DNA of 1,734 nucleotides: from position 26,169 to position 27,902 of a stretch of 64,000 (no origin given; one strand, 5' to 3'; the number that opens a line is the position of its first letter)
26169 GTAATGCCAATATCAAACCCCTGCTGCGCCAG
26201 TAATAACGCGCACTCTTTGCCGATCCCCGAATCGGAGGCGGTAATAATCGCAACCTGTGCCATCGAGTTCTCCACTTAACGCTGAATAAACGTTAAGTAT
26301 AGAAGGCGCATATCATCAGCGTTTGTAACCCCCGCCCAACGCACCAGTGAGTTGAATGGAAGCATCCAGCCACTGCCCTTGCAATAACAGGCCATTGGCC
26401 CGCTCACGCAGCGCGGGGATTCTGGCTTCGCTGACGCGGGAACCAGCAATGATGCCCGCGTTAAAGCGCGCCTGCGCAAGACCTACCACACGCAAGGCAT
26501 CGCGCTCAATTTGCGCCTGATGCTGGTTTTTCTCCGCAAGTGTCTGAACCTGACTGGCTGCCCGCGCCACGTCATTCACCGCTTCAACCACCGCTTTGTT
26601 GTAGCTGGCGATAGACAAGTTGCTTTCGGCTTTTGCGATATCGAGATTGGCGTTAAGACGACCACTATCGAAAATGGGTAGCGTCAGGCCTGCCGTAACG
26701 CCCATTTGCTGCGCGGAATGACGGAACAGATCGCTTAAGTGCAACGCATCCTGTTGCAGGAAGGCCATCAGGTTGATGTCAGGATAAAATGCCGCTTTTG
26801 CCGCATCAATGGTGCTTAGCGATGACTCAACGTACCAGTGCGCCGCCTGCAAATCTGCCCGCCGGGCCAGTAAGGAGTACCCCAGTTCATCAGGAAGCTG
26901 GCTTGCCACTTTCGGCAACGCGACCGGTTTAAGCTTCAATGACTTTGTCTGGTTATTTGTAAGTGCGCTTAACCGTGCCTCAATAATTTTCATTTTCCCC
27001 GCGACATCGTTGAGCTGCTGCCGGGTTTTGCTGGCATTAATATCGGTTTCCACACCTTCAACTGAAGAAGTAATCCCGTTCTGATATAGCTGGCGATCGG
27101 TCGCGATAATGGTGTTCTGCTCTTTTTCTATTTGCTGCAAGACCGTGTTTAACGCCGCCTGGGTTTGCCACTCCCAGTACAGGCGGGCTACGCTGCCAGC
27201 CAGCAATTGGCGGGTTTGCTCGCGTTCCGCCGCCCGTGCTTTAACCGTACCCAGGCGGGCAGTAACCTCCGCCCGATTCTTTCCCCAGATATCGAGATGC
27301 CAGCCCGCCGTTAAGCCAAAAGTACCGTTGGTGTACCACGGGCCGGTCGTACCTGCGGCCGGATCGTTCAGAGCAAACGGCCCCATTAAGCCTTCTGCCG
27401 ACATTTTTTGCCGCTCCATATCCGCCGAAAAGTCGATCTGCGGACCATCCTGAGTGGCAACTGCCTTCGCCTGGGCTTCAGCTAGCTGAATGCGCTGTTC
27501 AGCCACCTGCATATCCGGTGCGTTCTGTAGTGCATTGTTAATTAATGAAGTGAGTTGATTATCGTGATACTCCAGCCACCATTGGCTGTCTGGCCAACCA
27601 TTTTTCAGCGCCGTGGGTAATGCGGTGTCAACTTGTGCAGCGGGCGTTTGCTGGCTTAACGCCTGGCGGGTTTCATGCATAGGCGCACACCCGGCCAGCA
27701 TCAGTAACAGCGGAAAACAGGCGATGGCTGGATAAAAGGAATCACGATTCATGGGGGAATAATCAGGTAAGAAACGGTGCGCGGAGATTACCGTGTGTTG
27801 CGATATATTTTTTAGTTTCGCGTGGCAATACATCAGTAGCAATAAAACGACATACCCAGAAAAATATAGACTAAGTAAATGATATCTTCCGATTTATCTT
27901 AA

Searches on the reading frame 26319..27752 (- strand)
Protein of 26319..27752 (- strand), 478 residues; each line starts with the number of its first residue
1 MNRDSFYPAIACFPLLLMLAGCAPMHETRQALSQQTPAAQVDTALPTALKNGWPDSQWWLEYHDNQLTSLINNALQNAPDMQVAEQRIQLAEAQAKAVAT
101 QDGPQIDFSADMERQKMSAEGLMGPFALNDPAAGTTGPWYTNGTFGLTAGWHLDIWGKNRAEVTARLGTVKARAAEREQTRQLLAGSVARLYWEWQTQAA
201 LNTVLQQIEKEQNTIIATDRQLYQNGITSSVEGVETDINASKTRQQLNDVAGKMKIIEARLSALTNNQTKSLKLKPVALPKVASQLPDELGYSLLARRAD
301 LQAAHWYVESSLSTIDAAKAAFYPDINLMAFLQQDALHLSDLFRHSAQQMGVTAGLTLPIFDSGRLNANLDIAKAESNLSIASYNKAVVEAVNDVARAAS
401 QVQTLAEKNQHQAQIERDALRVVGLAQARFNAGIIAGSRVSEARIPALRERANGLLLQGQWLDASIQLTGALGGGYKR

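Call 4: search_protein_families(proteins=[window:26319-27752:-], library=ncbifam)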
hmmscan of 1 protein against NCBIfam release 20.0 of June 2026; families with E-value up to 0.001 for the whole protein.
window:26319-27752:- (478 aa): 8 families
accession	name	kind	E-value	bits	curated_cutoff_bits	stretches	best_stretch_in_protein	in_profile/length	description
NF008524.1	PRK11459.1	equivalog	0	1024.4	650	1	1-478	1-478/478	multidrug resistance outer membrane protein MdtQ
NF007390.0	PRK09915.1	equivalog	2.7e-106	356.2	597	1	17-477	19-480/488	MdtP family multidrug efflux transporter outer membrane subunit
TIGR01845.1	outer_NodT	subfamily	2.3e-81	274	210.05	1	16-475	4-460/460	efflux transporter outer membrane subunit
NF033143.1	efflux_OM_AdeK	equivalog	2.3e-35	122.3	900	1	10-477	11-463/480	multidrug efflux RND transporter AdeIJK outer membrane channel subunit AdeK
NF007347.1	PRK09837.1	subfamily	1.2e-27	97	598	1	16-476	12-459/461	Cu(I)/Ag(I) efflux RND transporter outer membrane protein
NF033142.1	efflux_OM_AdeC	exception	3.2e-21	75.5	975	1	64-476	61-462/465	multidrug efflux RND transporter AdeABC outer membrane channel subunit AdeC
NF047721.1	ToxDrgExpTdeA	equivalog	4.3e-17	62.2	550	1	18-434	16-411/455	toxin/drug exporter TdeA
TIGR01844.1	type_I_sec_TolC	subfamily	1.2e-14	54.2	225.15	1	65-413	3-338/414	TolC family outer membrane protein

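Call 16: search_solved_structures(query=window:26319-27752:-, max_evalue=0.00001)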
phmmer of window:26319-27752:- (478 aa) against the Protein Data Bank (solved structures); distinct sequences matched with E-value up to 0.00001: 15.
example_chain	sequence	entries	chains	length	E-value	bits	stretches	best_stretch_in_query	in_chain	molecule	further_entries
1yc9_A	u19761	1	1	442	1.1e-39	140.1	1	51-477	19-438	multidrug resistance protein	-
1wp1_A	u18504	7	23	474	1.1e-23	87.3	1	55-477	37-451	Outer membrane protein oprM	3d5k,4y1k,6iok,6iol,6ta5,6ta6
7akz_A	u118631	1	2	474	2.7e-23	86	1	55-477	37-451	Outer membrane protein OprM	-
6zre_A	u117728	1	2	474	5.3e-23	85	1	55-477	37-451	Outer membrane protein OprM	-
4mt4_A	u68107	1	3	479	4.7e-22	81.9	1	56-477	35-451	CmeC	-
9rmm_C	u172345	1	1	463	8.2e-22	81.1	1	15-476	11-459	Probable outer membrane lipoprotein SilC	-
9rmm_A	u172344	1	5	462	8.4e-22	81.1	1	15-476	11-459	Probable outer membrane lipoprotein SilC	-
4k34_A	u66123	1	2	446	1.9e-21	79.9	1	51-476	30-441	Cation efflux system protein CusC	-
3pik_A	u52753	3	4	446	1.9e-21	79.9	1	51-476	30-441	Cation efflux system protein cusC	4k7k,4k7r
5iuy_A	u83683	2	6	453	1.1e-19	74.1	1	35-404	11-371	Multidrug efflux outer membrane protein OprN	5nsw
5azo_A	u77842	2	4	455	1.1e-19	74.1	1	35-404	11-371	Multidrug efflux outer membrane protein OprN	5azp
4mt0_A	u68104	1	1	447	1.4e-19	73.8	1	145-478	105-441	MtrE protein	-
6u94_A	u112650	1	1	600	1.9e-18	70.1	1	41-476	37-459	RND efflux system, outer membrane lipoprotein, NodT family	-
5azs_A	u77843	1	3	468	2.8e-18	69.4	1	55-476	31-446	Outer membrane protein OprJ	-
9j3d_A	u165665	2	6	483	2.2e-16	63.2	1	11-476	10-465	RND efflux system, OprJ-like protein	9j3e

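Call 55: profile_search(protein=window:26319-27752:-)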
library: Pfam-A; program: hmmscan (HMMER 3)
A. the first sequence (478 residues): domains with independent E <= 10: 6; with E <= 0.001: 2
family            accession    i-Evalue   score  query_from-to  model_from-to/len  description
OEP               PF02321.23    2.2e-17    63.9      69-266         3-187/187  Outer membrane efflux protein
OEP               PF02321.23    9.8e-13    48.8     293-473         7-187/187  Outer membrane efflux protein
Autoind_bind      PF03472.21       0.08    12.9     341-392        88-138/149  Autoinducer binding domain
HTH_NDX           PF24426.1        0.18    12.2      68-92          6-30/65  NDX Homeobox-like domain
GAF               PF01590.32       0.18    12.8     329-400        57-130/133  GAF domain
HTH_Tnp_Mu_1      PF02316.22       0.82    10.4     158-229        49-119/134  Mu DNA-binding domain
